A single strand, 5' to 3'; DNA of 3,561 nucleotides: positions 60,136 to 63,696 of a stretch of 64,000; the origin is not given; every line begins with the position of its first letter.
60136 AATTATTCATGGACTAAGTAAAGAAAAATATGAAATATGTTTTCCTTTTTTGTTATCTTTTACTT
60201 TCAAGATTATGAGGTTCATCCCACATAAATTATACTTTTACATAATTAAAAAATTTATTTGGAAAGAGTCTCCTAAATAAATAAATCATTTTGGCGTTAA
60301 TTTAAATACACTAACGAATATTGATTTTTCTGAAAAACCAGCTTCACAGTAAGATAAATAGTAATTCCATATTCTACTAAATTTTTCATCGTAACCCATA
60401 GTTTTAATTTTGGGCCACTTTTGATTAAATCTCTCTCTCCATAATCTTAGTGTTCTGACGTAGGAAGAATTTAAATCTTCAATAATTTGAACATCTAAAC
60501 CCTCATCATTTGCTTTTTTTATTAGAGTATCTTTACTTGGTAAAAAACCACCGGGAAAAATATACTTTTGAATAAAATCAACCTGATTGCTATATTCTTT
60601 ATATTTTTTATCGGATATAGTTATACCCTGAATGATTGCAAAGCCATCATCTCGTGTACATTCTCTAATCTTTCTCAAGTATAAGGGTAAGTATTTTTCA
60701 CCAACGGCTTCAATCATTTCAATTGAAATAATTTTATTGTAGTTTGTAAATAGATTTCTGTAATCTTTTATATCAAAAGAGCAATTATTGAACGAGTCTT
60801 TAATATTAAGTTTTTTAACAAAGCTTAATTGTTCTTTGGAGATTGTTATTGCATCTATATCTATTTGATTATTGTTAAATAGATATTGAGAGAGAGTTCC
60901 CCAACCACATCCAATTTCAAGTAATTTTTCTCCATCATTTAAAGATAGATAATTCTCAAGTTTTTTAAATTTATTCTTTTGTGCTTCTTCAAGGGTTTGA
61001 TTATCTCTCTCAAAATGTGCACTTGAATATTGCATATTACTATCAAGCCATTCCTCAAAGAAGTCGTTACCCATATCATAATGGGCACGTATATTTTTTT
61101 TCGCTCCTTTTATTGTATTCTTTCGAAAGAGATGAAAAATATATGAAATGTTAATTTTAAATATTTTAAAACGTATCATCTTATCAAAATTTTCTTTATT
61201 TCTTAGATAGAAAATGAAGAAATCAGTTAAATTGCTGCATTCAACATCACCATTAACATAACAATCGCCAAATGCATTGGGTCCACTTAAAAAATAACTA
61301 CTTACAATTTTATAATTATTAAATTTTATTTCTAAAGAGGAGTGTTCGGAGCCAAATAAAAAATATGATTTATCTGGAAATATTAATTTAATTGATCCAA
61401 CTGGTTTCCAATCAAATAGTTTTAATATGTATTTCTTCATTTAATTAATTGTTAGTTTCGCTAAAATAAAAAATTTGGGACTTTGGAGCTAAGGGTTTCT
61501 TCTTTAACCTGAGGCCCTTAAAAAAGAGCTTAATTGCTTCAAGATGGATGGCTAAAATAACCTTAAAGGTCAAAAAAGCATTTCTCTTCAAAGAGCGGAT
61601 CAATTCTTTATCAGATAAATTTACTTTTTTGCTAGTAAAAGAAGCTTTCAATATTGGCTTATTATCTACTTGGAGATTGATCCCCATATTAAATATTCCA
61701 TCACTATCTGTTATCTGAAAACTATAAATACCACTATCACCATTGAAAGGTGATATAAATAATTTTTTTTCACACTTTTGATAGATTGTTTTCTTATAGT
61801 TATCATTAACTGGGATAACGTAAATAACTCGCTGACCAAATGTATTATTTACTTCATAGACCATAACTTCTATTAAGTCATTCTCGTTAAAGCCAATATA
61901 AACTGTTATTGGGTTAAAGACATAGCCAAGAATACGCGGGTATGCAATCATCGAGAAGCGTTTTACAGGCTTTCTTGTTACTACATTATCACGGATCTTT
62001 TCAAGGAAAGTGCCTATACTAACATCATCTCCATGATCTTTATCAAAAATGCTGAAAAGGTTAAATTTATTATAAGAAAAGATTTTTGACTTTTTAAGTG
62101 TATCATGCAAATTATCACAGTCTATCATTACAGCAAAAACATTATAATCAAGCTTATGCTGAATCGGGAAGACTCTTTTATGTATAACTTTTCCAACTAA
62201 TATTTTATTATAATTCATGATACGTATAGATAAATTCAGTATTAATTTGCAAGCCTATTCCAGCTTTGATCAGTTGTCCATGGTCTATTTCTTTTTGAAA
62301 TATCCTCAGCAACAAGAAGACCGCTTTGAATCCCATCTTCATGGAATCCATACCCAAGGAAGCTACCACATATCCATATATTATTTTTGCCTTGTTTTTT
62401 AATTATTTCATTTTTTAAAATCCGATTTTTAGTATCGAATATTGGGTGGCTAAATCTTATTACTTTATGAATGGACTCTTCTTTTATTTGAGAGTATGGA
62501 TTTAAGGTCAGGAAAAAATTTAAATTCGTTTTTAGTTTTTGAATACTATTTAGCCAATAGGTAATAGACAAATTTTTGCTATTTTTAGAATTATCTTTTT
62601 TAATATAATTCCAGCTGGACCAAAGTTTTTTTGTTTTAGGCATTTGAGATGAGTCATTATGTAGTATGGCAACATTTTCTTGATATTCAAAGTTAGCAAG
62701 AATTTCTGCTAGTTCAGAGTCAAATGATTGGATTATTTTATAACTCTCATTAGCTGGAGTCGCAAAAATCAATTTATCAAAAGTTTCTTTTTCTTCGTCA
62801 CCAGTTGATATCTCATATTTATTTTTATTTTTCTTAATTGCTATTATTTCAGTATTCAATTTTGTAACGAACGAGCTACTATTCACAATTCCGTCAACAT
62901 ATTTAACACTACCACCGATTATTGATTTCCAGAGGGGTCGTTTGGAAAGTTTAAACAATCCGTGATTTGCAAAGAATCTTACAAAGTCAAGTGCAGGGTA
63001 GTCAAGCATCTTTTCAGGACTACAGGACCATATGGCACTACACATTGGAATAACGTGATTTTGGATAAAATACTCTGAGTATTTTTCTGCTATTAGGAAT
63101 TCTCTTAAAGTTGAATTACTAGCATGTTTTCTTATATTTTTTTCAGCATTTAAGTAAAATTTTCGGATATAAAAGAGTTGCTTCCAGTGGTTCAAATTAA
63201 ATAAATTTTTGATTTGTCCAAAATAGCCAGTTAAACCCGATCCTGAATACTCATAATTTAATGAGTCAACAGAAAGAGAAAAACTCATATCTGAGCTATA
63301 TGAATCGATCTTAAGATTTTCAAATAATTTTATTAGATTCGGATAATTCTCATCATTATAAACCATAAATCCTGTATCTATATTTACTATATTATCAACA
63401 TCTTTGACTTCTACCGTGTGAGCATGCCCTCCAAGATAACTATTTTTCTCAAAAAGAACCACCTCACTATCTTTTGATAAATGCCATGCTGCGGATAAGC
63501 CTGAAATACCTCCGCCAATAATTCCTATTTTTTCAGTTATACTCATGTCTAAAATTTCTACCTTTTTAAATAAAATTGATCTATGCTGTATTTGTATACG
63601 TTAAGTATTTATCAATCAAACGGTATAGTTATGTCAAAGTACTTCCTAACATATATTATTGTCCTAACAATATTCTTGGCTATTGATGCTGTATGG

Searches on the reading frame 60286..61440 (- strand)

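Call 14: search_protein_families(library=pfam, proteins=[window:60286-61440:-], max_evalue=0.001)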
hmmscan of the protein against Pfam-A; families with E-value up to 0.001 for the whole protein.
window:60286-61440:- (384 aa): 6 families
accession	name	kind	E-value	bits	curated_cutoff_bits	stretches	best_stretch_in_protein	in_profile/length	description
PF02353.26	CMAS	-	1.1e-76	258.3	27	1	113-376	6-270/273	Mycolic acid cyclopropane synthetase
PF13847.12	Methyltransf_31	-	2.8e-08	34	27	1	168-274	2-113/145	Methyltransferase domain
PF13489.12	Methyltransf_23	-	9.5e-08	32.4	27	1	160-278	11-124/164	Methyltransferase domain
PF13649.12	Methyltransf_25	-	1.8e-07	32.2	27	1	174-266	2-97/97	Methyltransferase domain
PF08242.18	Methyltransf_12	-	6.4e-07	30.5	30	1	174-267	1-97/98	Methyltransferase domain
PF08241.18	Methyltransf_11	-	9.2e-05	23.5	21.2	1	174-270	1-95/95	Methyltransferase domain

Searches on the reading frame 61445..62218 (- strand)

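Call 14: search_protein_families(library=pfam, proteins=[window:61445-62218:-], max_evalue=0.001)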
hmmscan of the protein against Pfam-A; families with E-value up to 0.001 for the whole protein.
window:61445-62218:- (257 aa): 1 family
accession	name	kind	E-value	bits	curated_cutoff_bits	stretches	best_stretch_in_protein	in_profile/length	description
PF07103.16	DUF1365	-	3.4e-60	204.1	25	1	6-242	1-233/235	Protein of unknown function (DUF1365)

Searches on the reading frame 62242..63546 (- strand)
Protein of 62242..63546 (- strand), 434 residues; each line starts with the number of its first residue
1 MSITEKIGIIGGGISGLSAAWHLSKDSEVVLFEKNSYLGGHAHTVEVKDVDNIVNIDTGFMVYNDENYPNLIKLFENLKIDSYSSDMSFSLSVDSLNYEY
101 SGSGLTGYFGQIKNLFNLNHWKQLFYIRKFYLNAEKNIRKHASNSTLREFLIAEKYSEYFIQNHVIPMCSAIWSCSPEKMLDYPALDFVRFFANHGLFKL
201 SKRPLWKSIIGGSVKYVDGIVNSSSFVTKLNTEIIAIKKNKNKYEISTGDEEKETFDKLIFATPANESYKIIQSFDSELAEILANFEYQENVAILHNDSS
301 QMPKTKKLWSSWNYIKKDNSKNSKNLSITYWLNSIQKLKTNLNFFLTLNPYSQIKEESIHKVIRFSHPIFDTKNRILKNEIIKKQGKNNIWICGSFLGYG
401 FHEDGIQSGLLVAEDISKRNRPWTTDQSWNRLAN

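Call 14: search_protein_families(library=pfam, proteins=[window:62242-63546:-], max_evalue=0.001)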
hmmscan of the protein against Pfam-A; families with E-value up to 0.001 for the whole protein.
window:62242-63546:- (434 aa): 5 families
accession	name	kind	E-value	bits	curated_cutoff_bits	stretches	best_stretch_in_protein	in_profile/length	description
PF01593.30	Amino_oxidase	-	7.9e-18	65.4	19.8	1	14-269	1-260/443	Flavin containing amine oxidoreductase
PF13450.12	NAD_binding_8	-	1.5e-15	57.7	21.9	1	9-78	1-68/68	NAD(P)-binding Rossmann-like domain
PF01266.30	DAO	-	8.5e-08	32.5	27.9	1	7-42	2-38/353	FAD dependent oxidoreductase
PF13454.12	NAD_binding_9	-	5.3e-06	26.9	21.8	0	9-67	2-64/155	FAD-NAD(P)-binding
PF07992.20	Pyr_redox_2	-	0.00019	21.4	26.1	0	7-37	3-36/291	Pyridine nucleotide-disulphide oxidoreductase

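Call 24: find_encoding_contigs(protein=window:62242-63546:-, flank=10000, max_places=3)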
Protein window:62242-63546:- (434 aa): 22 contigs read that carry it; 3 places shown.
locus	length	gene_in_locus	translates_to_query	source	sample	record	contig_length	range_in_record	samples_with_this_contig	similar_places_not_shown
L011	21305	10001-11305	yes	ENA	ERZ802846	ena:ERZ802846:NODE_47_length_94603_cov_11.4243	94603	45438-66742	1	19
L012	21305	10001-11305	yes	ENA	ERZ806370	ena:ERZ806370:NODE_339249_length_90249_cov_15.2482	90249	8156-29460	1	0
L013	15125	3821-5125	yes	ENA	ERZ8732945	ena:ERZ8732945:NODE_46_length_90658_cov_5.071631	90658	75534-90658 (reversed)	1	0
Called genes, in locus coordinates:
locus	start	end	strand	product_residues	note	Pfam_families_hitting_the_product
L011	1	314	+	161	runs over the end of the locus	PF00588:SpoU_methylase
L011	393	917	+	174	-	-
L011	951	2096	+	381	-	PF21016:RlmN_N (faint), PF04055:Radical_SAM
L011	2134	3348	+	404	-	PF00764:Arginosuc_synth, PF20979:Arginosuc_syn_C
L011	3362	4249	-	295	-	PF00763:THF_DHG_CYH, PF02882:THF_DHG_CYH_C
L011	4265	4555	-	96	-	PF02325:CCB3_YggT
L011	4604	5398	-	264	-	PF00902:TatC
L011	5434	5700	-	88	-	PF02416:TatA_B_E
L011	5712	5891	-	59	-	PF02416:TatA_B_E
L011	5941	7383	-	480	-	PF00884:Sulfatase, PF01663:Phosphodiest (faint), PF16347:SGSH_C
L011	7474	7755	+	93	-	PF10115:HlyU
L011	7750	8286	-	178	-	PF00300:His_Phos_1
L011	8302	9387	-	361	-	PF04909:Amidohydro_2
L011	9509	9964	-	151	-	PF09945:DUF2177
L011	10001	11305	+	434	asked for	PF01266:DAO (weak), PF01593:Amino_oxidase, PF13450:NAD_binding_8, PF13454:NAD_binding_9 (faint)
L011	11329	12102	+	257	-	PF07103:DUF1365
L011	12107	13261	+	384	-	PF02353:CMAS, PF13489:Methyltransf_23, PF13847:Methyltransf_31, PF08242:Methyltransf_12 (weak), PF13649:Methyltransf_25 (weak)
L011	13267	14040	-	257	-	PF00106:adh_short, PF08659:KR, PF13460:NAD_binding_10 (weak), PF13561:adh_short_C2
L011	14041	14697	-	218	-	PF12973:Cupin_7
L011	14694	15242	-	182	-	PF04542:Sigma70_r2, PF07638:Sigma70_ECF (weak), PF08281:Sigma70_r4_2, PF04545:Sigma70_r4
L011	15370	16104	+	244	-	PF00106:adh_short, PF13561:adh_short_C2, PF23441:SDR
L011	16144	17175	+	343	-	PF02558:ApbA, PF08546:ApbA_C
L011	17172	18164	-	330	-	PF08240:ADH_N, PF00107:ADH_zinc_N, PF13602:ADH_zinc_N_2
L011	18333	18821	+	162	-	PF00829:Ribosomal_L21p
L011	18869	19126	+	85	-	PF01016:Ribosomal_L27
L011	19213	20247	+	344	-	PF01018:GTP1_OBG, PF03193:RsgA_GTPase (faint), PF01926:MMR_HSR1, PF02421:FeoB_N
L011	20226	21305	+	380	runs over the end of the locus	PF00696:AA_kinase, PF01472:PUA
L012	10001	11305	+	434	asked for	PF01266:DAO (weak), PF01593:Amino_oxidase, PF13450:NAD_binding_8, PF13454:NAD_binding_9 (faint)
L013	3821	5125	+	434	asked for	PF01266:DAO (weak), PF01593:Amino_oxidase, PF13450:NAD_binding_8, PF13454:NAD_binding_9 (faint)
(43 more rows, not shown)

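Call 69: search_protein_families(library=ncbifam, proteins=[L011:7750-8286:-], max_evalue=1e-10)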
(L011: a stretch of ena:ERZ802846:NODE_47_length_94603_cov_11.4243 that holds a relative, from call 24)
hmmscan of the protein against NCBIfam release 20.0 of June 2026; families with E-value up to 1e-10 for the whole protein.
L011:7750-8286:- (178 aa): 1 family
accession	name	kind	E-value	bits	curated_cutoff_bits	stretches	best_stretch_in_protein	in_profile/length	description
TIGR00249.1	sixA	equivalog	2.2e-13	50.4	74.5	1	3-148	2-141/154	phosphohistidine phosphatase SixA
